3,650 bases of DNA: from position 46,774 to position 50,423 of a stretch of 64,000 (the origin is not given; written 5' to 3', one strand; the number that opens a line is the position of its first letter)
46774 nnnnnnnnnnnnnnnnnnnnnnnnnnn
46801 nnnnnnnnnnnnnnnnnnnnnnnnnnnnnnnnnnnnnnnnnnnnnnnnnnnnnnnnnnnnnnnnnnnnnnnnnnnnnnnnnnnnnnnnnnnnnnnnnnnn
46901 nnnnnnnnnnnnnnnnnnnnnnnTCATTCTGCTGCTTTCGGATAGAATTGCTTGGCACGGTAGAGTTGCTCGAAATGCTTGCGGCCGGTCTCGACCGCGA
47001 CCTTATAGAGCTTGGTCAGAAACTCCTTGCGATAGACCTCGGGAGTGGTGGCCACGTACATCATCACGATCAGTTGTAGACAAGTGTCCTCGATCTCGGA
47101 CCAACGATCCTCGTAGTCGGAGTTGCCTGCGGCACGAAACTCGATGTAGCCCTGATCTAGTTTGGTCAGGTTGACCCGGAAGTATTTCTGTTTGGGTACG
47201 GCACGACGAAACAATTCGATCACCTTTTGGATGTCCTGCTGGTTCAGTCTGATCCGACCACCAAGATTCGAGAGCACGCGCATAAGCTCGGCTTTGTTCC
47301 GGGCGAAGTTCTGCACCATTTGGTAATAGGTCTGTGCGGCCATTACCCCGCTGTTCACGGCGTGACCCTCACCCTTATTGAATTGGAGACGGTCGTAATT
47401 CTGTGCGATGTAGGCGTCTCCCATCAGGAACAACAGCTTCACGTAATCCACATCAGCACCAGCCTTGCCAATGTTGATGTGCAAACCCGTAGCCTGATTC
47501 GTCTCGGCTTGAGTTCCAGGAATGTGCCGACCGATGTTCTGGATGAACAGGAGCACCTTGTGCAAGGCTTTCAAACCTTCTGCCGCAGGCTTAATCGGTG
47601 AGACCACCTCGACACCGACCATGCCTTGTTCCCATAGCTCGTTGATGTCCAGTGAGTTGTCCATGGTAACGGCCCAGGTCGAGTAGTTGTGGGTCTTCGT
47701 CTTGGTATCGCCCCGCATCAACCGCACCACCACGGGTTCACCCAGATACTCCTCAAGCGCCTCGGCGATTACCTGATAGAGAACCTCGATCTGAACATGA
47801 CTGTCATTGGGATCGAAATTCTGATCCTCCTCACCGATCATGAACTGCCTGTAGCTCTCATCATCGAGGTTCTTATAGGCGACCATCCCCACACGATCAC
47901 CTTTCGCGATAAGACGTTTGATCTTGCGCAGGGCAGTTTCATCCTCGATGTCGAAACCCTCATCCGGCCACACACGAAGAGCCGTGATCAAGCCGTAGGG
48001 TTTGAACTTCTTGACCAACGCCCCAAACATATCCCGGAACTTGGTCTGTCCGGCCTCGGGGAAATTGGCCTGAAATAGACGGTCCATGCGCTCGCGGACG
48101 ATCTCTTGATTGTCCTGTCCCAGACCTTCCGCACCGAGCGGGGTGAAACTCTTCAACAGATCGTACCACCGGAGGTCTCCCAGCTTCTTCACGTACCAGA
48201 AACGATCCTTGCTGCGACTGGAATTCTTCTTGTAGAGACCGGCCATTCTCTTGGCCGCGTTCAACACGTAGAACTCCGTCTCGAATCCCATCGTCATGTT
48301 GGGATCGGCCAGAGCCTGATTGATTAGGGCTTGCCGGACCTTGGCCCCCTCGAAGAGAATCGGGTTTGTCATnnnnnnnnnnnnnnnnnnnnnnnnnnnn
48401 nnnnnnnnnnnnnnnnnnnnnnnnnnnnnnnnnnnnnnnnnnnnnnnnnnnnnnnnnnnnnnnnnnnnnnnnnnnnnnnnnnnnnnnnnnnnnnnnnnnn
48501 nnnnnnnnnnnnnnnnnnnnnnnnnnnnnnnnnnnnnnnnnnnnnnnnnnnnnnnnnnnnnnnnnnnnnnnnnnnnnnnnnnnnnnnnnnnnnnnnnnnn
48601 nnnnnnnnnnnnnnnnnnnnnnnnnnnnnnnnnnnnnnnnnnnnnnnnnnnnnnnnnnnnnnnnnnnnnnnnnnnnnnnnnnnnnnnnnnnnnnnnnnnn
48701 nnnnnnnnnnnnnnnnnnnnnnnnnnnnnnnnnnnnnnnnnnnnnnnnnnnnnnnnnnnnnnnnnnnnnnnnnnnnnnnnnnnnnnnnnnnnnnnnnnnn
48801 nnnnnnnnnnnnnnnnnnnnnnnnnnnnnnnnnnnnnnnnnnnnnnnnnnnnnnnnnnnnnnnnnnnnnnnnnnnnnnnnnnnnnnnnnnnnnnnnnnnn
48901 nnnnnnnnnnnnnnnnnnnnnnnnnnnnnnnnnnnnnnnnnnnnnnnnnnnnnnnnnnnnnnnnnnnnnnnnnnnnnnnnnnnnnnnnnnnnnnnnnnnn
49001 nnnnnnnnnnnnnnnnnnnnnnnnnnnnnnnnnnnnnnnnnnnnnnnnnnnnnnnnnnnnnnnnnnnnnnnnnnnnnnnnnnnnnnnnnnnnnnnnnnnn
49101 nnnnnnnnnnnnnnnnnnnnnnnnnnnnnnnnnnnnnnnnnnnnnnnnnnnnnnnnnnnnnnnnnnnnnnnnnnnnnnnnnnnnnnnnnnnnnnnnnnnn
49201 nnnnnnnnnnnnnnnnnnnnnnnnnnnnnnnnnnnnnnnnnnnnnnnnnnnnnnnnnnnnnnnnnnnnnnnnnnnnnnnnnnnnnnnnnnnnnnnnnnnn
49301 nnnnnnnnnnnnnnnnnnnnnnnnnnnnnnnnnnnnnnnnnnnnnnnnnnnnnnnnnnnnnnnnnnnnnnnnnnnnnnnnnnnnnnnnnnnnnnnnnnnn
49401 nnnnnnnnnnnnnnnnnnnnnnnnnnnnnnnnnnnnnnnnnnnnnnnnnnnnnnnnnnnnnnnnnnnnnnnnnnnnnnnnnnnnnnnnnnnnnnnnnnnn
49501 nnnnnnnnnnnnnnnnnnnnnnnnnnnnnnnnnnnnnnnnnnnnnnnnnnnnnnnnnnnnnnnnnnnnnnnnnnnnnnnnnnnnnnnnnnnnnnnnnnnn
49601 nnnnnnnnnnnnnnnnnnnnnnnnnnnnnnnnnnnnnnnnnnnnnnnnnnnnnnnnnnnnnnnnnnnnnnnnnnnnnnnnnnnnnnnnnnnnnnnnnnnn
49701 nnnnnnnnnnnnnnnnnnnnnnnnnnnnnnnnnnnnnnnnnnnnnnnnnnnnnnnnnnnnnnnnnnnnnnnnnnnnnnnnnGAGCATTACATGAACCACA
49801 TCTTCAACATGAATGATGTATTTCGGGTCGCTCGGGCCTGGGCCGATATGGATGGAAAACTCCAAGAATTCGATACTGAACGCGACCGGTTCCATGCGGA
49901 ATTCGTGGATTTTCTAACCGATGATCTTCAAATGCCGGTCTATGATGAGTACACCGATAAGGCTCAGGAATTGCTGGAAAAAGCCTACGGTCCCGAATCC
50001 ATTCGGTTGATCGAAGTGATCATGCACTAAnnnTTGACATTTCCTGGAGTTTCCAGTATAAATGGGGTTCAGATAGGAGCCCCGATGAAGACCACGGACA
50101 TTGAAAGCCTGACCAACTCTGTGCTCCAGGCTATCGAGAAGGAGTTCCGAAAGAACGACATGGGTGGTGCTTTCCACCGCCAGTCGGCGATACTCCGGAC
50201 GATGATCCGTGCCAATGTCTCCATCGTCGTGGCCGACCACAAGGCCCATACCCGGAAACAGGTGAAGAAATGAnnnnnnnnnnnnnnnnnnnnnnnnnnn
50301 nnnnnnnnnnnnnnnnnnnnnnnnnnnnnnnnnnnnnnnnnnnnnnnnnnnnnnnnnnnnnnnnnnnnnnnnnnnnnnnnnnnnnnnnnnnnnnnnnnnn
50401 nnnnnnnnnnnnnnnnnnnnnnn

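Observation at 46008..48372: Amidoligase-centred module with HExxH protein and coupled unknown partner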

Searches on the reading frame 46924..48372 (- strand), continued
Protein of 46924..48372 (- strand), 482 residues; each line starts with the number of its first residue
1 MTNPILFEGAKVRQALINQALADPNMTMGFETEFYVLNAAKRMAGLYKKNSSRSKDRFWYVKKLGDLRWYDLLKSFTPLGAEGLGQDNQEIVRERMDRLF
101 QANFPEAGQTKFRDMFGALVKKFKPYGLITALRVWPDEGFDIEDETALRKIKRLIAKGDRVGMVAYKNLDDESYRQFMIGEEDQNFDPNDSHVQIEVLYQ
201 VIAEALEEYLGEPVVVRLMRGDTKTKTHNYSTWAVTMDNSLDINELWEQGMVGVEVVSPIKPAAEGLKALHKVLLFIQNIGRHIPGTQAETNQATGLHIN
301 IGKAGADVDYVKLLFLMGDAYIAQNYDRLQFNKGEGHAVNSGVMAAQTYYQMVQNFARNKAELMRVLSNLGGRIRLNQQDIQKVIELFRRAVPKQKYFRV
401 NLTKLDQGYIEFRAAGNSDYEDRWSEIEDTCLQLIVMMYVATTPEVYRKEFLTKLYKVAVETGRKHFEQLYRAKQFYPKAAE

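Call 92: find_encoding_contigs(protein=P0009, flank=4000, max_places=1)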
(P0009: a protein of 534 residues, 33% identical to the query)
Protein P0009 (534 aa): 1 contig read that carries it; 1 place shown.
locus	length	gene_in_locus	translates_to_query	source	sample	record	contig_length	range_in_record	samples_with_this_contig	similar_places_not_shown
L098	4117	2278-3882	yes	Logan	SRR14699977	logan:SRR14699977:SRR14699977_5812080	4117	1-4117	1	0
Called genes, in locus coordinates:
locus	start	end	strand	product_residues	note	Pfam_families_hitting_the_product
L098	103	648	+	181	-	PF00293:NUDIX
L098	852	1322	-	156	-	PF00990:GGDEF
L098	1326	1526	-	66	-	-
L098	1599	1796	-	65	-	-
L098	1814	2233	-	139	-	PF00472:RF-1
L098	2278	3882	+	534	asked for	PF12224:Amidoligase_2 (faint)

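Call 98: find_related_loci(query=A1, collection=metagenome_contigs, flank=5000)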
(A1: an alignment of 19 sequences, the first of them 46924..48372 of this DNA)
Query A1 (482 aa) in metagenome_contigs; peptide patterns used: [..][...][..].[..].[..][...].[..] (x = any residue, [..] = any of these).
433 stretches matched a pattern; 357 encode a relative of the query (tblastn E <= 1e-3); the best 80 are kept; 80 distinct loci.
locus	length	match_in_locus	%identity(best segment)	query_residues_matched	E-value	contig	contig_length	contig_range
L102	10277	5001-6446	77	1-482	0e+0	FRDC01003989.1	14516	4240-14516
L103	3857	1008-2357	33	6-457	3e-73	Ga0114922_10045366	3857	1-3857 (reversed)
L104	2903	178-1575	32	6-470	2e-73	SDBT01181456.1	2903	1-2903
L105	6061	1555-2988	32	6-475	1e-70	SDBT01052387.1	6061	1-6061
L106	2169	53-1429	32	6-463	8e-72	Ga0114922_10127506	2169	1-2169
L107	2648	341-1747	33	6-456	6e-65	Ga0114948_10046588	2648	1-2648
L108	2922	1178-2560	32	6-456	3e-60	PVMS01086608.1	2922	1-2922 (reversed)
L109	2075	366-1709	31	6-458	2e-60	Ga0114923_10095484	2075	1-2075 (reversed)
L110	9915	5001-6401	32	6-456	2e-54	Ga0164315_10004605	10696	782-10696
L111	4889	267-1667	32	6-456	3e-54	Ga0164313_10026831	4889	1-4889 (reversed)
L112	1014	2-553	36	286-470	3e-32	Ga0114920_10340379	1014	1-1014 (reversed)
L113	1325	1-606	34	260-456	2e-29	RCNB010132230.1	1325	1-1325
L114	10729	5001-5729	33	199-458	2e-28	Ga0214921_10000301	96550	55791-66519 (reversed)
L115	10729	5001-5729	32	199-458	1e-27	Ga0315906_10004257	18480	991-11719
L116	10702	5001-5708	33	225-470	2e-25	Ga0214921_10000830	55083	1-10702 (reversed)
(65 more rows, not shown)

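Call 108: find_related_loci(query=A1, collection=genome_contigs, flank=5000)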
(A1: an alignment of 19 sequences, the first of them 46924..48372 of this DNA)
Query A1 (482 aa) in genome_contigs; peptide patterns used: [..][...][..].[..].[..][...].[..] (x = any residue, [..] = any of these).
44 stretches matched a pattern; 3 encode a relative of the query (tblastn E <= 1e-3); 3 distinct loci.
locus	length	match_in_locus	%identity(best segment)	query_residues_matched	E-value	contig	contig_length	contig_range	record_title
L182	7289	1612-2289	28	202-458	1e-20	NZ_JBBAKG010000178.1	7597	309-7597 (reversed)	MAG: Haliscomenobacter sp. isolate EUL_031 ctg182-EUL_031, whole genome shotgun sequence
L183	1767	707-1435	26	199-467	2e-18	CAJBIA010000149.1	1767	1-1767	MAG: uncultured Methylophilaceae bacterium isolate D-2_bin-056 genome assembly, contig: bin-056:149/159, whole genome sh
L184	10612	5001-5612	30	239-466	8e-22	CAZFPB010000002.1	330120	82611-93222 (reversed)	MAG TPA_asm: uncultured Pseudobdellovibrionaceae bacterium isolate SRP193066_co1_107 genome assembly, contig: NODE_47_le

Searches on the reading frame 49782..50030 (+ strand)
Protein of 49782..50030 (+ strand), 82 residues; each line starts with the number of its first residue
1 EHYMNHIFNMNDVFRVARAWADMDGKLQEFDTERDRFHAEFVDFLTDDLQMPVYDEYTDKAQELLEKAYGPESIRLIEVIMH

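Call 77: search_protein_families(library=phrogs, proteins=[window:49782-50030:+], max_evalue=0.01)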
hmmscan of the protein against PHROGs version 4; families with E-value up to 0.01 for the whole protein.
window:49782-50030:+ (82 aa): 0 families

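Call 78: search_protein_families(library=pfam, proteins=[window:49782-50030:+], max_evalue=0.1)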
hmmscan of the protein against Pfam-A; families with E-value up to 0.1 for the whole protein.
window:49782-50030:+ (82 aa): 1 family
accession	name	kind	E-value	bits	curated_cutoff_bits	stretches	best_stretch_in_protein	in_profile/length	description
PF16857.10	RNA_pol_inhib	-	0.022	15.1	27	1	37-72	3-37/47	RNA polymerase inhibitor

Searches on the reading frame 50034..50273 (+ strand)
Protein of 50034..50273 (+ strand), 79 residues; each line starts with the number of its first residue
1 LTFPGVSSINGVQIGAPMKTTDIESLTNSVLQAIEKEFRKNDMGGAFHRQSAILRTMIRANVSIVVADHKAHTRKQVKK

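Call 77: search_protein_families(library=phrogs, proteins=[window:50034-50273:+], max_evalue=0.01)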
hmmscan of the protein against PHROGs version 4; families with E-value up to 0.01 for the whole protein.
window:50034-50273:+ (79 aa): 0 families

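Call 78: search_protein_families(library=pfam, proteins=[window:50034-50273:+], max_evalue=0.1)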
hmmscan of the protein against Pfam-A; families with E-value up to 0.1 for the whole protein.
window:50034-50273:+ (79 aa): 0 families

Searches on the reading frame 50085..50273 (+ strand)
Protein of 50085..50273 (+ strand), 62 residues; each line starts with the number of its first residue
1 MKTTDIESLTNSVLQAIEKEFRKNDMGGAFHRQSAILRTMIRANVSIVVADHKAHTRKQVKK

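Call 96: find_related_loci(query=A6, collection=viral_contigs, flank=6000)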
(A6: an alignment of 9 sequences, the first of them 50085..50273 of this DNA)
Query A6 (62 aa) in viral_contigs; peptide patterns used: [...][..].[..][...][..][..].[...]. (x = any residue, [..] = any of these).
20 stretches matched a pattern; 3 encode a relative of the query (tblastn E <= 1e-3); 3 distinct loci.
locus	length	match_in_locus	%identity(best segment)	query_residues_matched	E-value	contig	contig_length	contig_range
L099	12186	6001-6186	40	3-61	2e-10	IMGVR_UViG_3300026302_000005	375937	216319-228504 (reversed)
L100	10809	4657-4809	39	1-51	3e-9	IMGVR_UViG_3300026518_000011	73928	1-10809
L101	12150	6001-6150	40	3-54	2e-7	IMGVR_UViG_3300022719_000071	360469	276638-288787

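Call 105: search_dna_similar(query=window:50085-50273:+, collection=phages, mode=protein, max_evalue=0.01, max_rows=15)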
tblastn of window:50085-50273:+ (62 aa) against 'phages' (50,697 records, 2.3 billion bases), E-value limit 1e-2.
No match.
